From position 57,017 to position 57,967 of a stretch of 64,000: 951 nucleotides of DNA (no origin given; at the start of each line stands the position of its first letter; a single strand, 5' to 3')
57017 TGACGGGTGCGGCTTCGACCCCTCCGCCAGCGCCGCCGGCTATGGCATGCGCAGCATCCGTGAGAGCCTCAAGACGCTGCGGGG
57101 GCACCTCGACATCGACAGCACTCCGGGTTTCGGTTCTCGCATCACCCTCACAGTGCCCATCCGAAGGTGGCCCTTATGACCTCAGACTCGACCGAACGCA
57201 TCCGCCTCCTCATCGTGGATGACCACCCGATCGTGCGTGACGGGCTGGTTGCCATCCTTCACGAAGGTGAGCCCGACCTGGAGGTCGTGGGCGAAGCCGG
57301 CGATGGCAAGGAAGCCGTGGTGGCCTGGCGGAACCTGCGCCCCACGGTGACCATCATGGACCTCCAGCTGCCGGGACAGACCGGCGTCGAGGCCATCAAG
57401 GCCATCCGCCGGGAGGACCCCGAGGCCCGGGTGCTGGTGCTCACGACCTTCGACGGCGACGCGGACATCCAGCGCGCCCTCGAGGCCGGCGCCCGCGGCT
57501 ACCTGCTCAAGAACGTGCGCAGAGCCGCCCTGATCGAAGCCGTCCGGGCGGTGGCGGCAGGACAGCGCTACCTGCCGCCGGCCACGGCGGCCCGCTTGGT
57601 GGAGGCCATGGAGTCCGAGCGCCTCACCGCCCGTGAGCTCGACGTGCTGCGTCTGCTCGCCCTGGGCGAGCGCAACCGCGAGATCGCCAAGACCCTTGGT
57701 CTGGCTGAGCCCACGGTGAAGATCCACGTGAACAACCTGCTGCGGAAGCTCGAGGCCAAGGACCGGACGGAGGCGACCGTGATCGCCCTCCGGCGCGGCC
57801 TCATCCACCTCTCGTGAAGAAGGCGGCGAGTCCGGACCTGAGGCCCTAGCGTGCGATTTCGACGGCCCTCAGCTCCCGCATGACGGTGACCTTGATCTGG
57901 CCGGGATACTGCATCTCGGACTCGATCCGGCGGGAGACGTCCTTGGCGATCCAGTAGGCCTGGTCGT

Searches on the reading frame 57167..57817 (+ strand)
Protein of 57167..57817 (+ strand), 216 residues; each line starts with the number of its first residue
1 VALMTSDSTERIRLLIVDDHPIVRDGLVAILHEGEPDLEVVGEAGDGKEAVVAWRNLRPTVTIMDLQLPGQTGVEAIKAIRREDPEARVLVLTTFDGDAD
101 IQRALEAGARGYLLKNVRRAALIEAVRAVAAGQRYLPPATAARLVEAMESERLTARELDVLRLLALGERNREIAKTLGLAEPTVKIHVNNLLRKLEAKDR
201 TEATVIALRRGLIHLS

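Call 80: search_protein_families(library=pfam, proteins=[window:57167-57817:+], max_evalue=0.001)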
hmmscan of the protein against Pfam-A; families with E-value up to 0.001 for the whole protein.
window:57167-57817:+ (216 aa): 4 families
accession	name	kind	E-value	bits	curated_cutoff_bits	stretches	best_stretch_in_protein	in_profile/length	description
PF00072.30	Response_reg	-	2.4e-27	95.7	30.2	1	15-127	2-111/111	Response regulator receiver domain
PF00196.25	GerE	-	5.7e-19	67.9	23.5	1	152-207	2-57/57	Bacterial regulatory proteins, luxR family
PF09339.16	HTH_IclR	-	0.0002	21.5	22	0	156-191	4-42/52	IclR helix-turn-helix domain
PF08281.18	Sigma70_r4_2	-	0.00078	19.5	25.7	0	151-195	9-54/54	Sigma-70, region 4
